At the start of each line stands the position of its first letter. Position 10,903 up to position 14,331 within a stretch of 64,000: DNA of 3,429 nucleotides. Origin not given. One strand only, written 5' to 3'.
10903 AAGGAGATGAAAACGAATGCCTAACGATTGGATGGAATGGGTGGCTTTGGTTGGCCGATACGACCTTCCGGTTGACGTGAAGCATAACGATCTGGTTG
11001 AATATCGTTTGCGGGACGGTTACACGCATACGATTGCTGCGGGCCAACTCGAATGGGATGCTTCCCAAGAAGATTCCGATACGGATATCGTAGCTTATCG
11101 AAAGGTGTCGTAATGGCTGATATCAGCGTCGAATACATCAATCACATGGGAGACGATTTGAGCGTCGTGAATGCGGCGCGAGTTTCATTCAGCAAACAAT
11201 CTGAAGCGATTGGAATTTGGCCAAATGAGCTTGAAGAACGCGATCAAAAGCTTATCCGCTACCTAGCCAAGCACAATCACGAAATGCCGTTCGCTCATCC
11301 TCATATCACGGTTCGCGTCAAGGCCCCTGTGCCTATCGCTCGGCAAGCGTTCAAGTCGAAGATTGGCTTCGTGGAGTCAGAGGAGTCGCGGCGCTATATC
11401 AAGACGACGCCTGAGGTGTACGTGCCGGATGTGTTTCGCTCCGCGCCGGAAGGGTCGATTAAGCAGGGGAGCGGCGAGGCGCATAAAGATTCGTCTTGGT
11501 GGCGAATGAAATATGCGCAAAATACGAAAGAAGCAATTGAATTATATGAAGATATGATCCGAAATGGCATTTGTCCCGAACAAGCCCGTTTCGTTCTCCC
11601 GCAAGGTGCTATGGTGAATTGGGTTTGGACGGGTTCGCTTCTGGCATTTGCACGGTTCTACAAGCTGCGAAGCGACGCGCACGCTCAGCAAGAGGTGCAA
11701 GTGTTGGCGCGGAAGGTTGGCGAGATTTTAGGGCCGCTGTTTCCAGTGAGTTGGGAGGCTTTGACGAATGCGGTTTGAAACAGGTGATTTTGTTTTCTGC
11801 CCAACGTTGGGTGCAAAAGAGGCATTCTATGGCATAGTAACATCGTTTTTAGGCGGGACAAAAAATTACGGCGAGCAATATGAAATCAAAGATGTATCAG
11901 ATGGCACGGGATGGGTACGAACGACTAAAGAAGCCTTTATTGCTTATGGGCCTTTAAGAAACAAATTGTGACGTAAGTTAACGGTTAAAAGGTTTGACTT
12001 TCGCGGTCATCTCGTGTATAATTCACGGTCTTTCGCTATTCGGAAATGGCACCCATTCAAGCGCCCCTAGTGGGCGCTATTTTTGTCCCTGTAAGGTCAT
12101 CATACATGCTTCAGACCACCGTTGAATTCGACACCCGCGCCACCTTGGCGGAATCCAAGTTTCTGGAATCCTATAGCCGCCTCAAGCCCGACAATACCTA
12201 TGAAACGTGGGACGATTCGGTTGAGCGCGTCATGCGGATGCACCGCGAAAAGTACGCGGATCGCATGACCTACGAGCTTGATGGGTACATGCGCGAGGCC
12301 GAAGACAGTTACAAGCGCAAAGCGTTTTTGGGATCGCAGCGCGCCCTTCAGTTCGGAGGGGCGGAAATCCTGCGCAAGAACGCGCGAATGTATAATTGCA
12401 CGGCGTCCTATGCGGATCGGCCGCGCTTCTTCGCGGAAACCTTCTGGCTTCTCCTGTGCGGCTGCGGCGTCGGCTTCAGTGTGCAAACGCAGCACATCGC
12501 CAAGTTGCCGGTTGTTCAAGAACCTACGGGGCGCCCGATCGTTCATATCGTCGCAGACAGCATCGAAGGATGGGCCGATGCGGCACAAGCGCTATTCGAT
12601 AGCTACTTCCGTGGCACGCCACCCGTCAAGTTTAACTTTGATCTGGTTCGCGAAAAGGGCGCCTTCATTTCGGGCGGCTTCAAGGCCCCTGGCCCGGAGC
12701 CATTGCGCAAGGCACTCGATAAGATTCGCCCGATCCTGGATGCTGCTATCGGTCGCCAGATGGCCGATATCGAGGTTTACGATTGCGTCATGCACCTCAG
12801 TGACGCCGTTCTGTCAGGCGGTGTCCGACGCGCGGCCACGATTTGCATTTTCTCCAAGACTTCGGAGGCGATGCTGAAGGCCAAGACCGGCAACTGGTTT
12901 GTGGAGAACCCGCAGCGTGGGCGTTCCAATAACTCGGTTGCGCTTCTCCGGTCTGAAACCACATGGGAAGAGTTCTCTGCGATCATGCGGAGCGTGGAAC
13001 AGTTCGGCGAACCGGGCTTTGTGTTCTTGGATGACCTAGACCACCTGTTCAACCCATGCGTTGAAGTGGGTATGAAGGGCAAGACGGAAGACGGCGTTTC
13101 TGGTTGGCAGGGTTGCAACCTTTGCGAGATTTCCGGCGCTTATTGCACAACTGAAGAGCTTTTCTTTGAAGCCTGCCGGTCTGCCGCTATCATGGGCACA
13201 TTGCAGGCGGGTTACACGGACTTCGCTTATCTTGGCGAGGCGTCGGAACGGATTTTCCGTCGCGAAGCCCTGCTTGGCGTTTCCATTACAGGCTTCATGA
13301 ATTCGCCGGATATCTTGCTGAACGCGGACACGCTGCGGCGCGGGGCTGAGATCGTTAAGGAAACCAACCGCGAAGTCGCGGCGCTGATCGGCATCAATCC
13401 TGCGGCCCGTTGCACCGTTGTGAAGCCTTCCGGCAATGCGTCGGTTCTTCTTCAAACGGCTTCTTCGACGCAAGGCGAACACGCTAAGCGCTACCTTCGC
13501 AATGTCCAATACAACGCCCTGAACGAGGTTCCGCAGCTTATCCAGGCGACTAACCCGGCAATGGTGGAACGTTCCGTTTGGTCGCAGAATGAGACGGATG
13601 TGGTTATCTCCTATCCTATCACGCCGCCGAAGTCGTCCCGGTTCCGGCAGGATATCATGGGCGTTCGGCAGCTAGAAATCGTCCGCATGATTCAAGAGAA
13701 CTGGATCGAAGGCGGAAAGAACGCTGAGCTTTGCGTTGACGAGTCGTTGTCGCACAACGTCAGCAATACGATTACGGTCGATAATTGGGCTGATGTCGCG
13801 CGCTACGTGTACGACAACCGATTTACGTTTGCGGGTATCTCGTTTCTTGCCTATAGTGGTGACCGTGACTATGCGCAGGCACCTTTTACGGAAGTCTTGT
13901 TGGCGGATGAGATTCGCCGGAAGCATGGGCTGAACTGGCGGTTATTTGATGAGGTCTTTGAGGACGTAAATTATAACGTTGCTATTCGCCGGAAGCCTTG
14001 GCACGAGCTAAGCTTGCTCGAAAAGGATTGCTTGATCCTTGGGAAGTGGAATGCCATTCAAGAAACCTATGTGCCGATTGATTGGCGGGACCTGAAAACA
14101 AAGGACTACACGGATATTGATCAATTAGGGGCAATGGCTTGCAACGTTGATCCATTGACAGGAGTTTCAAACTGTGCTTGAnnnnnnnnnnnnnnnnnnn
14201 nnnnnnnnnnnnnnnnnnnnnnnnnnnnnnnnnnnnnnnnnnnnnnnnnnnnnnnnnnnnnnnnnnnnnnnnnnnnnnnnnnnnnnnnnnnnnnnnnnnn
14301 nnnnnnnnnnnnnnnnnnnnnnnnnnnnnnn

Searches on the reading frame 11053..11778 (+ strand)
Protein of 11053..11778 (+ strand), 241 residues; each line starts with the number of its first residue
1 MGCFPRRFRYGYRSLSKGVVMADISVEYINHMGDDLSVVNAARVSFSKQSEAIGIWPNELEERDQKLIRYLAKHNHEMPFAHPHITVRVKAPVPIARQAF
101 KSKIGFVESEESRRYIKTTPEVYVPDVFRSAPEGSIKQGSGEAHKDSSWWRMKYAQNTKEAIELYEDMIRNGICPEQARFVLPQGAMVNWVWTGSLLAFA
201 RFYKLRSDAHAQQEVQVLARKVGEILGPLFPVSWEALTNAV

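Call 13: search_protein_families(library=phrogs, proteins=[window:11053-11778:+], max_evalue=0.00001)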
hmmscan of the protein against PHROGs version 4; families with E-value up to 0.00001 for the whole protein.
window:11053-11778:+ (241 aa): 5 families
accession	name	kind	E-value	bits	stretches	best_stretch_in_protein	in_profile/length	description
phrog_85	-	DNA, RNA and nucleotide metabolism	3e-62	212.3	1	21-239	368-585/866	thymidylate synthase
phrog_10644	-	DNA, RNA and nucleotide metabolism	3.2e-22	80.4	1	93-237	9-154/160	thymidylate synthase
phrog_28804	-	DNA, RNA and nucleotide metabolism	1.6e-20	74.3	1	163-239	12-87/91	thymidylate synthase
phrog_26005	-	unknown function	4.2e-14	53.7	1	21-95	7-78/310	-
phrog_23580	-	DNA, RNA and nucleotide metabolism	4.2e-09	37.5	1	26-89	3-66/178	thymidylate synthase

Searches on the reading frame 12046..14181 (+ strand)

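Call 13: search_protein_families(library=phrogs, proteins=[window:12046-14181:+], max_evalue=0.00001)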
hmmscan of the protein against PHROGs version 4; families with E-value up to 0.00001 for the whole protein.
window:12046-14181:+ (711 aa): 1 family
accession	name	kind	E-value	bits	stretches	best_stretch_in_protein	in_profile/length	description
phrog_367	-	DNA, RNA and nucleotide metabolism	1.2e-82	279.3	1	31-617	31-663/701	ribonucleotide reductase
